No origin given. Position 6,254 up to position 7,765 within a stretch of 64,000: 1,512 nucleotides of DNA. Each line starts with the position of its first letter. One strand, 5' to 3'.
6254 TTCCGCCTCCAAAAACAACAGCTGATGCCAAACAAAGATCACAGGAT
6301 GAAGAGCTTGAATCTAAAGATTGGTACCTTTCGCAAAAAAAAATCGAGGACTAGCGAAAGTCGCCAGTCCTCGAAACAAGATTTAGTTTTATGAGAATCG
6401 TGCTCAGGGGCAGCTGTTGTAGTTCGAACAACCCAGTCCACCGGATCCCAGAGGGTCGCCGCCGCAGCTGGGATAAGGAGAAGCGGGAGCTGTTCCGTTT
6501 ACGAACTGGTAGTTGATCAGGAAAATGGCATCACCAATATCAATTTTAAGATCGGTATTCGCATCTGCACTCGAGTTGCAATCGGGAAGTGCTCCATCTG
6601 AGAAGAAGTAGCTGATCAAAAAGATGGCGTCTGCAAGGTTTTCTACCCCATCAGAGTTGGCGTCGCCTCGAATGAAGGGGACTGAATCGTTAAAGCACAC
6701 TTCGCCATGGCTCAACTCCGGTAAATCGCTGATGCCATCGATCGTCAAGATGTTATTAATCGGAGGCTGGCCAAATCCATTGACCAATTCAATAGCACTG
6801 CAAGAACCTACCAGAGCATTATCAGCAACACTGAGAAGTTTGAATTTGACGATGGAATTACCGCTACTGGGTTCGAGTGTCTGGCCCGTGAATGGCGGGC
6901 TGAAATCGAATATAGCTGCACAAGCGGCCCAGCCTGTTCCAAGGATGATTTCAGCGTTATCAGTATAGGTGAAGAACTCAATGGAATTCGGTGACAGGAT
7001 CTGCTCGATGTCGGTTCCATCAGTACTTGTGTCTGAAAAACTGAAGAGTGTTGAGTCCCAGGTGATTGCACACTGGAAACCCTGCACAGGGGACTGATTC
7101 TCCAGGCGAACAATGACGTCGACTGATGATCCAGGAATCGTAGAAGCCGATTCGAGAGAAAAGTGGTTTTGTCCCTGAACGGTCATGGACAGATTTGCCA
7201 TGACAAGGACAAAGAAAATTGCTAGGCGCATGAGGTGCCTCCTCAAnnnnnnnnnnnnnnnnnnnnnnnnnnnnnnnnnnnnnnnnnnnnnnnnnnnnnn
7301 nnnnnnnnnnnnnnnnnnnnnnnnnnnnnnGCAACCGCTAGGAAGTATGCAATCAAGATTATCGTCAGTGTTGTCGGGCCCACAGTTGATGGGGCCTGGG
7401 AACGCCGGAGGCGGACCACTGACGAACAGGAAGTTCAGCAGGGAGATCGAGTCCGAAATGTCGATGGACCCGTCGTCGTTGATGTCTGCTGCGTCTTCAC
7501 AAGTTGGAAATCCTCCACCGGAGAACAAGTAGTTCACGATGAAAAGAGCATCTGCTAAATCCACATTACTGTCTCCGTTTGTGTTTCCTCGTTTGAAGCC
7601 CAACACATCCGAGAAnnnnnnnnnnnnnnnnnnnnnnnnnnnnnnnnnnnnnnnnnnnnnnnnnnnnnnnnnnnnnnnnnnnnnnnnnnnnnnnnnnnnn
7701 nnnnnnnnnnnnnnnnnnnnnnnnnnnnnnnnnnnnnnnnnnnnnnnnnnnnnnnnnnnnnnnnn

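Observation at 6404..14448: Enzyme-free cohesin-dockerin cluster in which every scaffoldin also carries its own dockerin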

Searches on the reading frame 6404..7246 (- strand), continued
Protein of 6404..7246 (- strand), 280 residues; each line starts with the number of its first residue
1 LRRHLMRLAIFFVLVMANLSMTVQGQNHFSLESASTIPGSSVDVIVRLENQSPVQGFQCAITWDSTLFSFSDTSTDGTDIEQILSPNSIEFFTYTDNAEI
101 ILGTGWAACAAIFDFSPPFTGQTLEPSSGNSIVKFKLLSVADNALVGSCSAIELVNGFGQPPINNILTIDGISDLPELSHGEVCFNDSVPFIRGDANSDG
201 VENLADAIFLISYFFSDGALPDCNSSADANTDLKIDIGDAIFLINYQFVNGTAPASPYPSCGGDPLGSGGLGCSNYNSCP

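Call 45: search_protein_families(library=pfam, proteins=[L079:32-1009:+, L079:1122-3350:-, L079:3652-5610:+, L053:492-2810:+, L051:1-1380:+, L081:1508-10270:+, L042:5240-7096:-, L043:6677-10246:+, L052:7403-10261:+, L052:18406-20259:-], max_evalue=0.01)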
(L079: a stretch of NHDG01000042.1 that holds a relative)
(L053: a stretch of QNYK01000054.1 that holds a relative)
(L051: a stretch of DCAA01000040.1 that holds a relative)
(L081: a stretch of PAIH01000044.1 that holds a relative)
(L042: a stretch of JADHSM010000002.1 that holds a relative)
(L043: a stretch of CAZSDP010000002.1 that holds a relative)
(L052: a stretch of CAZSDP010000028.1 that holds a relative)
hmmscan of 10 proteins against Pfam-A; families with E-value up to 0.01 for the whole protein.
L079:32-1009:+ (326 aa): 6 families
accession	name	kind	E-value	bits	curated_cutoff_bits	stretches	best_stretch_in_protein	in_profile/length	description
PF18911.6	PKD_4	-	5.2e-15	55.7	27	1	155-232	2-83/85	PKD domain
PF00801.26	PKD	-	1.2e-11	44.8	23.5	1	167-226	10-73/80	PKD domain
PF13895.12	Ig_2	-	0.00065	20.3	27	0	171-232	14-79/79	Immunoglobulin domain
PF00404.24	Dockerin_1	-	0.0014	19.2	22.9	1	242-289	2-51/57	Dockerin type I domain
PF13405.12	EF-hand_6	-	0.0014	18.6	25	0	273-292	8-27/30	EF-hand domain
PF13499.12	EF-hand_7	-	0.0016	19.2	30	1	234-290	3-65/67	EF-hand domain pair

L079:1122-3350:- (743 aa): 6 families
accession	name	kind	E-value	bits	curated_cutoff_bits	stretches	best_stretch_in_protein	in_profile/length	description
PF13620.12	CarboxypepD_reg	-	3.7e-24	85.3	32.3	2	494-575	2-79/82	Carboxypeptidase regulatory-like domain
PF25020.1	TTR_TEN1-4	-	5.6e-08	33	27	0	222-271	8-53/86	Teneurin TTR-like domain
PF00775.27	Dioxygenase_C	-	1.5e-07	31.5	27.3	0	222-251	31-60/182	Dioxygenase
PF02369.22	Big_1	-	3.7e-07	30.6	34.9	0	33-87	12-66/93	Bacterial Ig-like domain (group 1)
PF13715.12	CarbopepD_reg_2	-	2e-05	25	32.2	0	132-188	1-51/88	CarboxypepD_reg-like domain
PF15976.11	CooC_C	-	0.0066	16.9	29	0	36-57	14-35/93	CS1-pili formation C-terminal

L079:3652-5610:+ (653 aa): 3 families
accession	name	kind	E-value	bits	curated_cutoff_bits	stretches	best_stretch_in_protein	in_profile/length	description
PF04231.19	Endonuclease_1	-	2.7e-33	116.1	25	1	79-281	49-235/235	Endonuclease I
PF00932.25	LTD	-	3e-16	60.2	34.3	1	401-512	6-108/109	Lamin Tail Domain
PF00404.24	Dockerin_1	-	0.0013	19.3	22.9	1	575-628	2-56/57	Dockerin type I domain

L053:492-2810:+ (773 aa): 6 families
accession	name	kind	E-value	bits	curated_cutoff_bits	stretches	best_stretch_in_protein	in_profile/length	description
PF02494.22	HYR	-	5.9e-76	251.3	21.7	7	127-206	2-81/81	HYR domain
PF23237.1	HYR_4C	-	8e-09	36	27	1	552-614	12-73/73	HYR-like domain with 4 cysteines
PF19077.6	Big_13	-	0.00056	20.8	27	0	497-530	66-100/102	Bacterial Ig-like domain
PF16403.11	Bact_surface_Ig-like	-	0.0015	19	27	0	173-201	38-66/71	Bacterial surface protein, Ig-like domain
PF20164.4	GspA_SrpA_N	-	0.0026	18.6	27.4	0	388-452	50-114/117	GspA/SrpA SigLec-like domain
PF05345.18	He_PIG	-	0.0063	17.4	24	0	502-530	67-95/96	Putative Ig domain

L051:1-1380:+ (460 aa): 2 families
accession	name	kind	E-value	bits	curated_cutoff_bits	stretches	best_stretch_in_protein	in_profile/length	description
PF02494.22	HYR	-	1.4e-36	125.1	21.7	3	56-136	1-81/81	HYR domain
PF05345.18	He_PIG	-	0.00015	22.6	24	0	191-217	69-95/96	Putative Ig domain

L081:1508-10270:+ (2921 aa): 2 families
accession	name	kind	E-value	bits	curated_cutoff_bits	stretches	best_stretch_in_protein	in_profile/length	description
PF02494.22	HYR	-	1.5e-267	865.3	21.7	24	736-815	2-81/81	HYR domain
PF14312.12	FG-GAP_2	-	5.2e-51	171.1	23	5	201-248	1-49/49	FG-GAP repeat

L042:5240-7096:- (619 aa): 1 family
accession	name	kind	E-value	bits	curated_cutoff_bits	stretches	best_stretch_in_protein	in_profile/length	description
PF23759.1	GBD_T9SS_assoc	-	0.00037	21.2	27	1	476-596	3-102/116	Galactose binding domain-like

L043:6677-10246:+ (1190 aa): 0 families

L052:7403-10261:+ (953 aa): 4 families
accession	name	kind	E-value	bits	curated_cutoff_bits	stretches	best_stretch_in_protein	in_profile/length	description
PF00149.33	Metallophos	-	1.4e-17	65.2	21.5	1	231-433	4-191/191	Calcineurin-like phosphoesterase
PF16656.11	Pur_ac_phosph_N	-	2.8e-13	50.7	30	1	135-218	12-93/93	Purple acid Phosphatase, N-terminal domain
PF18998.6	Flg_new_2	-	2.9e-08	34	23.6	1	564-623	11-71/73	Divergent InlB B-repeat domain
PF00041.27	fn3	-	0.0051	17.4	25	0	132-206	10-72/84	Fibronectin type III domain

L052:18406-20259:- (618 aa): 1 family
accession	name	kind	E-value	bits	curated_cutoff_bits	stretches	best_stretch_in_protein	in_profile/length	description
PF03098.20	An_peroxidase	-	6.8e-153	510.4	25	1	23-521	1-530/530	Animal haem peroxidase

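Call 74: search_solved_structures(query=A6, max_evalue=1, show_alignments=1)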
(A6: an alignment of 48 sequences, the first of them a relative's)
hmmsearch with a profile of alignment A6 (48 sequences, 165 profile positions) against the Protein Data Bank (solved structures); distinct sequences matched with E-value up to 1: 25.
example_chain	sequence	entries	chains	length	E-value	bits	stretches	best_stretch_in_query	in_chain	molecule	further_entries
3l8q_A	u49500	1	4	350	6e-08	35.7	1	7-59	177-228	Cellulosomal scaffoldin adaptor protein B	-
4u3s_A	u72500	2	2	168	8.4e-06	28.7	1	5-59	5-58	Cellulosomal scaffoldin adaptor protein B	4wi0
5lxv_A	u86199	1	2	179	8.3e-05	25.4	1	7-60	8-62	Scaffoldin C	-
3fnk_A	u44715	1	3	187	0.00027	23.8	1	7-60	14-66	Cellulosomal scaffoldin adaptor protein B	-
3ghp_A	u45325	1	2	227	0.00038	23.3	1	7-60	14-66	Cellulosomal scaffoldin adaptor protein B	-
2bm3_A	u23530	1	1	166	0.0036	20.1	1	5-53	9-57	SCAFFOLDING DOCKERIN BINDING PROTEIN A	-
2b59_A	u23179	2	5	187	0.0045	19.8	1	5-53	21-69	COG1196: Chromosome segregation ATPases | Scaffolding dockerin binding protein A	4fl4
3kcp_B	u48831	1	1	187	0.0045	19.8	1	5-53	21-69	Cellulosome anchoring protein, cohesin region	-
5m0y_A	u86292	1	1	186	0.0045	19.8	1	5-53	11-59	Cellulosome anchoring protein cohesin region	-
5nrk_A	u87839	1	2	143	0.0085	18.9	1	5-129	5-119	Endoglucanase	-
5nrm_A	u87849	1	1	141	0.012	18.5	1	6-129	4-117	Endoglucanase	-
4uyp_A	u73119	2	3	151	0.013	18.3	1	7-144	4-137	Cellulosomal scaffoldin anchoring protein C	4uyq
5g5d_A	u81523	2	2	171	0.021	17.6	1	4-53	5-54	CELLULOSOME ANCHORING PROTEIN COHESIN REGION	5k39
1tyj_A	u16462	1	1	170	0.034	16.9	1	9-70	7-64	cellulosomal scaffoldin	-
2y3n_A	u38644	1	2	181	0.036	16.9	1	9-70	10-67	CELLULOSOMAL SCAFFOLDIN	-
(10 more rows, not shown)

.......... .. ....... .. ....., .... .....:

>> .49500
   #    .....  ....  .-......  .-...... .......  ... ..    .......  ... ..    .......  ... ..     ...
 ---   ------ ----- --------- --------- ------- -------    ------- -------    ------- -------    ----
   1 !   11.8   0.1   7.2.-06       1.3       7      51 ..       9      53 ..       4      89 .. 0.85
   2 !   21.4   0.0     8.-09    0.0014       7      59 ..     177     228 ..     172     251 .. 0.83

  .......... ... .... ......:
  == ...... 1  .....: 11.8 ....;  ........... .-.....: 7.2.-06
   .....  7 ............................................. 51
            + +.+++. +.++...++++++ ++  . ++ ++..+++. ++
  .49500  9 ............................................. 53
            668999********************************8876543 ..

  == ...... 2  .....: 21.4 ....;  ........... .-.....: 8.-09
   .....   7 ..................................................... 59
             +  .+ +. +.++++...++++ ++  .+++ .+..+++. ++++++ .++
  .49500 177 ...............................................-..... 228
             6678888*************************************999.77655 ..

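Call 75: search_protein_families(library=pfam, alignment_id=A6, max_evalue=0.1)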
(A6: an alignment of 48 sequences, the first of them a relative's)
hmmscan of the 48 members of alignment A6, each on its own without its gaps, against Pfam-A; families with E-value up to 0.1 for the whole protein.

A. member 1, L010:10064-10576:+ (171 aa): 2 families
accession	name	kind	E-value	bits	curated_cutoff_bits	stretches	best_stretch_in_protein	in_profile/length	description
PF00963.24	Cohesin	-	0.00046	20.8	24.1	1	8-59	3-55/139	Cohesin domain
PF11685.13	DUF3281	-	0.024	14.5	24.1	1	23-56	61-94/267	Protein of unknown function (DUF3281)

B. families by the number of members that match (of 48 scanned): 3 families
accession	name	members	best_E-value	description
PF00963.24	Cohesin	14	9e-07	Cohesin domain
PF11685.13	DUF3281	1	0.024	Protein of unknown function (DUF3281)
PF03862.18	SpoVAC_SpoVAEB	1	0.076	SpoVAC/SpoVAEB sporulation membrane protein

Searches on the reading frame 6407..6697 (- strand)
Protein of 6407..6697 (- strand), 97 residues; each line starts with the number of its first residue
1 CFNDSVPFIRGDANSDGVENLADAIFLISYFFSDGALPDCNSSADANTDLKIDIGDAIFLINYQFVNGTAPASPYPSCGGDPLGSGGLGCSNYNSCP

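Call 59: search_protein_families(library=ncbifam, proteins=[window:6407-6697:-], max_evalue=10)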
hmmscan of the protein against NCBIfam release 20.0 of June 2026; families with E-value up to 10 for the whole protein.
seq(97 aa): 1 family
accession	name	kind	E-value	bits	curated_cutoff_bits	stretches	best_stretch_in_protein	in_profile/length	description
NF041540.1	dockerin_GC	domain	0.014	15.7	29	1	11-62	10-61/67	GC-type dockerin domain-anchored protein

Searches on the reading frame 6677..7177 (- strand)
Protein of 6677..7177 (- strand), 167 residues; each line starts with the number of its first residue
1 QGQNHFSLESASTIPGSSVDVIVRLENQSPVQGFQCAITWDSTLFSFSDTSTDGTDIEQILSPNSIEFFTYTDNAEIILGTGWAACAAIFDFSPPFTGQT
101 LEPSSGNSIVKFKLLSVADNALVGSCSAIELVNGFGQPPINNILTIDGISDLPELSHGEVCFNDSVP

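Call 10: search_solved_structures(query=A1, max_evalue=10, show_alignments=2)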
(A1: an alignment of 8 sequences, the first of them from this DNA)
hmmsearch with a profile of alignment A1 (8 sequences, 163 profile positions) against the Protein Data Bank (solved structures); distinct sequences matched with E-value up to 10: 11.
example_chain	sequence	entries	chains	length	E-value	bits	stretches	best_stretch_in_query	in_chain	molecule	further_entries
3l8q_A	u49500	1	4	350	0.0017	21.5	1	13-67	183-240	Cellulosomal scaffoldin adaptor protein B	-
4u3s_A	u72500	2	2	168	0.0045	20.1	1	6-59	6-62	Cellulosomal scaffoldin adaptor protein B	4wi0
4uyp_A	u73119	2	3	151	0.013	18.6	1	7-145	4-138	Cellulosomal scaffoldin anchoring protein C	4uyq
6qfs_A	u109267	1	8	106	0.017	18.3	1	15-60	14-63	Exoglucanase/xylanase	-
3fnk_A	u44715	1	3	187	0.033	17.4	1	13-68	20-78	Cellulosomal scaffoldin adaptor protein B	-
3ghp_A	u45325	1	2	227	0.047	16.8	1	13-68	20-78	Cellulosomal scaffoldin adaptor protein B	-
9qpe_A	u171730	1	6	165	0.063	16.4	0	83-118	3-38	Hcp family type VI secretion system effector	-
1exg_A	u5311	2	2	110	0.094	15.9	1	15-56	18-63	EXO-1,4-BETA-D-GLYCANASE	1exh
5lxv_A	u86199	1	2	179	0.16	15.1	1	8-60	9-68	Scaffoldin C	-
1tyj_A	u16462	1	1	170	0.39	13.9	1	10-67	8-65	cellulosomal scaffoldin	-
2y3n_A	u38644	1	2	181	0.41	13.8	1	10-67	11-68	CELLULOSOMAL SCAFFOLDIN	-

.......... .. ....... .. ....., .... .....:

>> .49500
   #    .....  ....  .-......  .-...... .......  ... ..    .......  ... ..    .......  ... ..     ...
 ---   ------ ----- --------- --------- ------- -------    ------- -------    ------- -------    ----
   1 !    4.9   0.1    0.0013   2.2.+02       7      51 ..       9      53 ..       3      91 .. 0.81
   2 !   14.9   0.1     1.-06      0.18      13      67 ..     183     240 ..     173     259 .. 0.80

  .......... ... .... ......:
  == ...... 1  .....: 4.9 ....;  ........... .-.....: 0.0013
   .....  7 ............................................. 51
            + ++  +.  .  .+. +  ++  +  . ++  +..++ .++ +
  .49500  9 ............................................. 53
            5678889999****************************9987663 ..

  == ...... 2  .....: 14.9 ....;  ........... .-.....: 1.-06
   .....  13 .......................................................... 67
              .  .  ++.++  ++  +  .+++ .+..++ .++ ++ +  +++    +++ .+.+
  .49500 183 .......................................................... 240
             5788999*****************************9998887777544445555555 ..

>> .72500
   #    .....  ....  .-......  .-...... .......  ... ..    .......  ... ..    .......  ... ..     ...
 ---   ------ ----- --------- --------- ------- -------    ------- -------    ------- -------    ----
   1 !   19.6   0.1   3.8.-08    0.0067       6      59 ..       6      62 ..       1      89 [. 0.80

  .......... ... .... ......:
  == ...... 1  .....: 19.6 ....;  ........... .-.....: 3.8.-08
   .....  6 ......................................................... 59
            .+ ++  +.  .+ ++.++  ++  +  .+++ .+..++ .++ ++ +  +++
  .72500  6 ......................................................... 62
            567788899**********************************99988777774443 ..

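Call 47: find_homologous_proteins(query=A1, max_evalue=0.001)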
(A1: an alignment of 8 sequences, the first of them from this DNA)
Query A1 (8 sequences) (167 aa, profile of the alignment): 27 proteins with E <= 0.001 among 2579 candidates.
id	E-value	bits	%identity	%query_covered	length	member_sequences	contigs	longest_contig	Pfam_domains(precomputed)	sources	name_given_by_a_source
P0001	8.4e-51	190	96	100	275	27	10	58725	-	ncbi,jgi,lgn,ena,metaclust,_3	jgi:hypothetical protein|metaclust:\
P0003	4.4e-42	162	68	100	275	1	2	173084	PF00404.25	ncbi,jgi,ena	-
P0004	1.0e-40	157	68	100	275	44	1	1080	-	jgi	jgi:hypothetical protein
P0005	2.4e-40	156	60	97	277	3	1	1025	-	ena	-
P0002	2.6e-39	153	69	100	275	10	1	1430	PF00963.25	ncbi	-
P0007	9.6e-39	151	61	99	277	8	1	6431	PF00404.25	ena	-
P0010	1.2e-38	150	60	100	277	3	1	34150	-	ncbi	-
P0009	1.4e-38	150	61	93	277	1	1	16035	PF00404.25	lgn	-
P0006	2.2e-38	150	60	99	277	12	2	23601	-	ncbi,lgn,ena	-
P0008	2.2e-37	146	59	99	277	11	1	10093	-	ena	-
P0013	6.2e-37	145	57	99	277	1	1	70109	-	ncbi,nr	ncbi:MAG: cohesin domain-containing protein [Planctomycetota bacterium]|nr:cohesin domain-containing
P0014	6.5e-37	145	56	99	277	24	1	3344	PF00963.25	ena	-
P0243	1.5e-36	144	52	97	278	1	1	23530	-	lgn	-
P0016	1.3e-35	141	48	97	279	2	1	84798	PF00404.25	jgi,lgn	-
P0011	3.4e-35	139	58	98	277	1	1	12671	-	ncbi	ncbi:MAG: dockerin type I domain-containing protein [Planctomycetota bacterium]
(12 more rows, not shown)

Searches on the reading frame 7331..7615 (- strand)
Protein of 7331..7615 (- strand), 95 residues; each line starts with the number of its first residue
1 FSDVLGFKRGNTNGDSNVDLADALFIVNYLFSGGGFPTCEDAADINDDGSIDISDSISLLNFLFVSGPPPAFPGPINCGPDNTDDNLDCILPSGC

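Call 59: search_protein_families(library=ncbifam, proteins=[window:7331-7615:-], max_evalue=10)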
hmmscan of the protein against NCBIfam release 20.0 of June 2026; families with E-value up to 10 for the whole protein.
seq(95 aa): 2 families
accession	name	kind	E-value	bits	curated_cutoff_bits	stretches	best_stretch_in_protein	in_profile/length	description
NF045500.1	Omp28_seleno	equivalog_domain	0.00041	19.8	200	1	7-62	315-374/377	Omp28-related selenoprotein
NF049990.1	CellobisidaseCelK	equivalog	0.1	10.7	1700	1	10-63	830-882/889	cellulose 1,4-beta-cellobiosidase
